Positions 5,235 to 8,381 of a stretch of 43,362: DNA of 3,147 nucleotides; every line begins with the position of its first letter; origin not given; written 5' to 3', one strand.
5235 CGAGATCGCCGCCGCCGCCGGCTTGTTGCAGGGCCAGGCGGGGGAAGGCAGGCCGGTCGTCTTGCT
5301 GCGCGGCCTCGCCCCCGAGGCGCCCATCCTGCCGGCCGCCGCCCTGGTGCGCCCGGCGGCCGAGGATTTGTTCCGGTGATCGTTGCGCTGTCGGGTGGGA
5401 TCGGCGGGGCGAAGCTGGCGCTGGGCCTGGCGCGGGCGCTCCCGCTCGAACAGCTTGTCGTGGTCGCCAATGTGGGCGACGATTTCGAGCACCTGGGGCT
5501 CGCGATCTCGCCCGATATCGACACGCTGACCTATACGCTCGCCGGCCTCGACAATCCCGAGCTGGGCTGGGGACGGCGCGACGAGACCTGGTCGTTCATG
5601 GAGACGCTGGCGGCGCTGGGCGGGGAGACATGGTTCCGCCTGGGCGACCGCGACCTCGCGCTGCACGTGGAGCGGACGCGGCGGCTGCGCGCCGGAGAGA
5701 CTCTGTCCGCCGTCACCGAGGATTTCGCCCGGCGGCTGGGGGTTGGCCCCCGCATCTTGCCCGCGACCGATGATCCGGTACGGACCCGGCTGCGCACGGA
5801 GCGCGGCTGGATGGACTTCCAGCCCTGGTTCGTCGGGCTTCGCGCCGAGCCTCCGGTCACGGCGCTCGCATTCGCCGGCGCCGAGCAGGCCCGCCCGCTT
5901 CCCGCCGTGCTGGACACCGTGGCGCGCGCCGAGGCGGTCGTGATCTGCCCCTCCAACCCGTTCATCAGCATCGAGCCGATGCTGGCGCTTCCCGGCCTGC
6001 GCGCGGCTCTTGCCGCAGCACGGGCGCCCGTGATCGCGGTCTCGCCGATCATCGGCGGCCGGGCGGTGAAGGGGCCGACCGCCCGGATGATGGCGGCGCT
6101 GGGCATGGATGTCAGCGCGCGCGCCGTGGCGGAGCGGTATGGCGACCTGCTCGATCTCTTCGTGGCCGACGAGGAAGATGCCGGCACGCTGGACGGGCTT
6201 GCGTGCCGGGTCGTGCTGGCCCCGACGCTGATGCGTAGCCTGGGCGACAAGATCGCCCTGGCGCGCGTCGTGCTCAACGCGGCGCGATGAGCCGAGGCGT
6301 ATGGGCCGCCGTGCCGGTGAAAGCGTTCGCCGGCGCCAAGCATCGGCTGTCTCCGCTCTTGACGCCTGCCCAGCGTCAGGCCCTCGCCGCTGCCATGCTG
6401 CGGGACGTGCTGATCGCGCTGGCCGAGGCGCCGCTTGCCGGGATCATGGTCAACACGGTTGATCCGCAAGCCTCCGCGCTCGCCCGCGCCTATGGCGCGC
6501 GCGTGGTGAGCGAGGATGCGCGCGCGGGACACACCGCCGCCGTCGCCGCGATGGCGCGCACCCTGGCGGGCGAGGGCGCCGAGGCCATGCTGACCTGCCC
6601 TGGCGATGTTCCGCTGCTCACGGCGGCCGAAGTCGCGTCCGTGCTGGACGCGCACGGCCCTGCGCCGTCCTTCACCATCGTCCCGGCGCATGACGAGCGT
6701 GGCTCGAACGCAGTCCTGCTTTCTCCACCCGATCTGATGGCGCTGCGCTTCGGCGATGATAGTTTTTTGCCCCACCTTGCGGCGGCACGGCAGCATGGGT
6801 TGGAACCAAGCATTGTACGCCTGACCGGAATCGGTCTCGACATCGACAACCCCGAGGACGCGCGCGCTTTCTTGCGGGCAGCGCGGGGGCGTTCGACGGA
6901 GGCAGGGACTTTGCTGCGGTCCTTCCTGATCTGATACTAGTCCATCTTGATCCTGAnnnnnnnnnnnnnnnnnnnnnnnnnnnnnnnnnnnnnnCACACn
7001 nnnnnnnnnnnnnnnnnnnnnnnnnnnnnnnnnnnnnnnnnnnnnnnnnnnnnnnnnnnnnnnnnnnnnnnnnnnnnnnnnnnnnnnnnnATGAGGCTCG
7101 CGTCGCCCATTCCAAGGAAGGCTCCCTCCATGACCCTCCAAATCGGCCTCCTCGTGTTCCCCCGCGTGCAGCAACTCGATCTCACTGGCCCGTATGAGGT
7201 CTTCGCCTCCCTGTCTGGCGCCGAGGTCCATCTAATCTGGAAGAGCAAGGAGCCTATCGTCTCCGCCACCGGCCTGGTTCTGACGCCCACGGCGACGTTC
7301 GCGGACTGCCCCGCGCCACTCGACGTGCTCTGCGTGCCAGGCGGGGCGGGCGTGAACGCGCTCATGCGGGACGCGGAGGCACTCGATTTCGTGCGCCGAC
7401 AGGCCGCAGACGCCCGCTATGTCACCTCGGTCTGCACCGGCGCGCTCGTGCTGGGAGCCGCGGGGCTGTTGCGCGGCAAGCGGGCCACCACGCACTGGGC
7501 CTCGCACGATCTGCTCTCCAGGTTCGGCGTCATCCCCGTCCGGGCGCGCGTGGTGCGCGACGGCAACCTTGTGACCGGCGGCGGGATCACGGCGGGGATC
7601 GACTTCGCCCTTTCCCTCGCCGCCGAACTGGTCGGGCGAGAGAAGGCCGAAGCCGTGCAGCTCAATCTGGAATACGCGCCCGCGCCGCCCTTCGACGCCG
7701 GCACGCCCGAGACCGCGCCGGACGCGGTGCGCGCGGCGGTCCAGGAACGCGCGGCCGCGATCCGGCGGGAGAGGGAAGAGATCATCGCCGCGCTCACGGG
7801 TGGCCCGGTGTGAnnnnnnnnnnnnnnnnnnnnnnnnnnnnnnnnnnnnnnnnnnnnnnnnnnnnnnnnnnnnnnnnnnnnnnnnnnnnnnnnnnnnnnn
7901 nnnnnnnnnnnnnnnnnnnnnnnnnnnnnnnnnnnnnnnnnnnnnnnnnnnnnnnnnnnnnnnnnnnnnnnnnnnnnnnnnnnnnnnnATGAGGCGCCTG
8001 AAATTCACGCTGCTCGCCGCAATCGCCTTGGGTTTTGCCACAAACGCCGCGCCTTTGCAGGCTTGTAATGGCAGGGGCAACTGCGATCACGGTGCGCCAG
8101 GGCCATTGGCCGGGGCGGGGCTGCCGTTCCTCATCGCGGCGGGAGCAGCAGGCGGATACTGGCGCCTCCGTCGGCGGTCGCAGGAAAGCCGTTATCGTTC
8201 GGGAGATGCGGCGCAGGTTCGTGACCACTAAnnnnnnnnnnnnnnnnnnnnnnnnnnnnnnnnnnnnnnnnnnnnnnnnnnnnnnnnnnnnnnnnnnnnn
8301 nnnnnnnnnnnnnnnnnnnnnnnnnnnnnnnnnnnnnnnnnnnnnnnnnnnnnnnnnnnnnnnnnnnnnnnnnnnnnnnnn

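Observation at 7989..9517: Compact three-gene cassette: sorting-signal mini-protein + exosortase/archaeosortase-like membrane protein + anchored unknown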

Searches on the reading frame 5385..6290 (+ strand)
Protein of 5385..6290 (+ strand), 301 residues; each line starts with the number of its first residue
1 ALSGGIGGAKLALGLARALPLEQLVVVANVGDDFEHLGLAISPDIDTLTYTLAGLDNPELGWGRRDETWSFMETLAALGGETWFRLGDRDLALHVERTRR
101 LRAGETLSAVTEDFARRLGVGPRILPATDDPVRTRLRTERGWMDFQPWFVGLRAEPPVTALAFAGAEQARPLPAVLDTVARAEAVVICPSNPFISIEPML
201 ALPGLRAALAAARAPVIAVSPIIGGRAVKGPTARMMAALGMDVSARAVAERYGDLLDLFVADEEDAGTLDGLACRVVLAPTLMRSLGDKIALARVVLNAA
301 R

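Call 66: search_protein_families(library=pfam, proteins=[window:5385-6290:+], max_evalue=0.00001)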
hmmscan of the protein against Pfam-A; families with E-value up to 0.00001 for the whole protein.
window:5385-6290:+ (301 aa): 1 family
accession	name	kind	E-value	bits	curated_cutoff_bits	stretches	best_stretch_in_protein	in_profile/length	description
PF01933.23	CofD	-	5.8e-45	154.1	30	1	1-264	3-252/290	2-phospho-L-lactate transferase CofD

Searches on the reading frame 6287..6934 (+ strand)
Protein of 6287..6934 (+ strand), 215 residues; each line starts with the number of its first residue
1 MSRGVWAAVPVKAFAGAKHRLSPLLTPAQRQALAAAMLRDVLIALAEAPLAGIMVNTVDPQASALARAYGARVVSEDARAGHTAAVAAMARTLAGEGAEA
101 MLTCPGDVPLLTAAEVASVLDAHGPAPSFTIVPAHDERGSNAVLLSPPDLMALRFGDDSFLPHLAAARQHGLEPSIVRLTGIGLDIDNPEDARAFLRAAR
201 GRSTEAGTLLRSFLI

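Call 66: search_protein_families(library=pfam, proteins=[window:6287-6934:+], max_evalue=0.00001)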
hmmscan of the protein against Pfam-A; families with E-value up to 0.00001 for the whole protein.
window:6287-6934:+ (215 aa): 2 families
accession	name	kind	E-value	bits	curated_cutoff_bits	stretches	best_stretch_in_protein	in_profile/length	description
PF01983.22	CofC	-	2e-23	83.2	22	1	8-197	4-184/217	Guanylyl transferase CofC like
PF12804.13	NTP_transf_3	-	3.7e-11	43.9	27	1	36-147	25-135/160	MobA-like NTP transferase domain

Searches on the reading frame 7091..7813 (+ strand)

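Call 66: search_protein_families(library=pfam, proteins=[window:7091-7813:+], max_evalue=0.00001)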
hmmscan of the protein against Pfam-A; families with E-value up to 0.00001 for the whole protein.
window:7091-7813:+ (240 aa): 1 family
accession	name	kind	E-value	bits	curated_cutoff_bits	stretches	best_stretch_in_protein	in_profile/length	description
PF01965.30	DJ-1_PfpI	-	2.9e-32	112.2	26.6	1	19-178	4-164/165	DJ-1/PfpI family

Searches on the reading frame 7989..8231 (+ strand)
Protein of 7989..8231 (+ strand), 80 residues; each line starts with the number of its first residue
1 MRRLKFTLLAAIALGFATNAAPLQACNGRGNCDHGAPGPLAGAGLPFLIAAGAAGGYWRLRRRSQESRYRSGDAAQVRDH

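Call 3: search_protein_families(library=ncbifam, proteins=[window:7989-8231:+], max_evalue=10)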
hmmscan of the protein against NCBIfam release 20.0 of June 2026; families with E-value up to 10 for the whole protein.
window:7989-8231:+ (80 aa): 0 families

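Call 4: search_protein_families(library=pfam, proteins=[window:7989-8231:+], max_evalue=10)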
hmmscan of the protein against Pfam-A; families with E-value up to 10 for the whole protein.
window:7989-8231:+ (80 aa): 0 families

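Call 16: search_protein_families(library=ncbifam, proteins=[window:7989-8228:+], max_evalue=10)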
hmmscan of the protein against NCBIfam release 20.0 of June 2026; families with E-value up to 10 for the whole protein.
seq(80 aa): 0 families

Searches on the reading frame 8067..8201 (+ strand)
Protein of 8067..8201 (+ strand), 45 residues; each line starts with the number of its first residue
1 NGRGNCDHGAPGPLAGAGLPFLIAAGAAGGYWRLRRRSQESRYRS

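Call 45: find_homologous_proteins(query=A7, max_evalue=10)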
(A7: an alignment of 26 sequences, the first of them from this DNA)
Query A7 (26 sequences) (45 aa, profile of the alignment): 2323 proteins with E <= 10 among 8000 candidates; the best 120 are listed.
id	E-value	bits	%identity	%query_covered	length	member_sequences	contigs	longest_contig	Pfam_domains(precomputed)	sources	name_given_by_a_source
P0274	7.3e-15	72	54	87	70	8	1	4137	-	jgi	jgi:hypothetical protein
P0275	9.2e-15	71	56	91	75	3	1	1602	-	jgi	jgi:hypothetical protein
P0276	1.1e-14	71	60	89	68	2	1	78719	-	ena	-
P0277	1.3e-14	71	63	71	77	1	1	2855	-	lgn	-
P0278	1.3e-14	71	63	67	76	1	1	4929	-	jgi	jgi:hypothetical protein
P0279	1.3e-14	71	56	87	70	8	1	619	-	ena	-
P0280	2.0e-14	70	56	76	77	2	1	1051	-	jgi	jgi:hypothetical protein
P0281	2.0e-14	70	59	87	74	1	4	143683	-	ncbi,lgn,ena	-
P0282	2.2e-14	70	50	87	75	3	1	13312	-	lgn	-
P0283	2.4e-14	70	60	67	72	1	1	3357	-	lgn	-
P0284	2.4e-14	70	49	91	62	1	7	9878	-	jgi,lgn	jgi:hypothetical protein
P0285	2.5e-14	70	59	76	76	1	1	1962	-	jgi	jgi:hypothetical protein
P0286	2.6e-14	70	56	76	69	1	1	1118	-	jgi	jgi:hypothetical protein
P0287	3.1e-14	70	55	80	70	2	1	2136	-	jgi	jgi:hypothetical protein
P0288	3.2e-14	70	52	91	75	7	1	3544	-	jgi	jgi:hypothetical protein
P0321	8.3e-14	68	50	91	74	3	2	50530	-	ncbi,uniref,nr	ncbi:hypothetical protein [Bradyrhizobium sp. Leo121]|uniref:hypothetical protein n=1 Tax=Bradyrhizo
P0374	1.9e-13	67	58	73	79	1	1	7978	-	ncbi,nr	ncbi:hypothetical protein CWO90_43025 [Bradyrhizobium sp. Leo121]|nr:hypothetical protein CWO90_4302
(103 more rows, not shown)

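Call 54: find_encoding_contigs(protein=P0321, flank=5000, max_places=3)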
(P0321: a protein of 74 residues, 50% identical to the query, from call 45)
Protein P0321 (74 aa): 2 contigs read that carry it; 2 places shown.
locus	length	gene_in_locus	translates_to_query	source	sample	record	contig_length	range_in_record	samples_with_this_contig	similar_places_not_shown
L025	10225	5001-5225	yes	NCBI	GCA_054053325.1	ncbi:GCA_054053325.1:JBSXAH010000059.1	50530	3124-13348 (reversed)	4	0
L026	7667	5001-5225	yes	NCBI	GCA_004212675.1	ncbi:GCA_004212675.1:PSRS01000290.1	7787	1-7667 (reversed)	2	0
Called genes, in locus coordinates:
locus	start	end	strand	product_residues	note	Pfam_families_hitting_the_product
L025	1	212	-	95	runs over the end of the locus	-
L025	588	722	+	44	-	-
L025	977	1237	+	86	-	PF21834:DUF6894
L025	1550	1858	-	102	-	-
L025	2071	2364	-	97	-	-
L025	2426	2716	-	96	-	PF01165:Ribosomal_S21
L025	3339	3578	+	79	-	-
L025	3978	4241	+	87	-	-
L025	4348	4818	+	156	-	-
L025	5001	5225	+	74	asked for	-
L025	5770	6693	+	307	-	PF01068:DNA_ligase_A_M, PF09414:RNA_ligase (weak), PF04679:DNA_ligase_A_C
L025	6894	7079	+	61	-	-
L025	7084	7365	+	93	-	-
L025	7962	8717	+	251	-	PF00027:cNMP_binding, PF13545:HTH_Crp_2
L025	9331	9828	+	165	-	-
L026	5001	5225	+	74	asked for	-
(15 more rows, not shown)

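Call 55: find_encoding_contigs(protein=P0374, flank=4000, max_places=3)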
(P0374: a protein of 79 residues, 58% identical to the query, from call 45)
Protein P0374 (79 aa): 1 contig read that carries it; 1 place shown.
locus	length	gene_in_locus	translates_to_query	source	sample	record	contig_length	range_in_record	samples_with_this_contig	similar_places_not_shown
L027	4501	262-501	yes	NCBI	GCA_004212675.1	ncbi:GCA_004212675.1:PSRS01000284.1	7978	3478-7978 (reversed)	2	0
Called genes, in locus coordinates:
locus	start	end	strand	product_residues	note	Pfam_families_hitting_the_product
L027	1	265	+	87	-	?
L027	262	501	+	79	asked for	-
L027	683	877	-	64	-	-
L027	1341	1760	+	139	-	PF01068:DNA_ligase_A_M (weak)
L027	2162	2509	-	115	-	PF04909:Amidohydro_2 (weak)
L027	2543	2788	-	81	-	-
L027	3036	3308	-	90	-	-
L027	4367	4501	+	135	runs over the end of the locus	PF00085:Thioredoxin (weak), PF13899:Thioredoxin_7, PF13098:Thioredoxin_2 (weak)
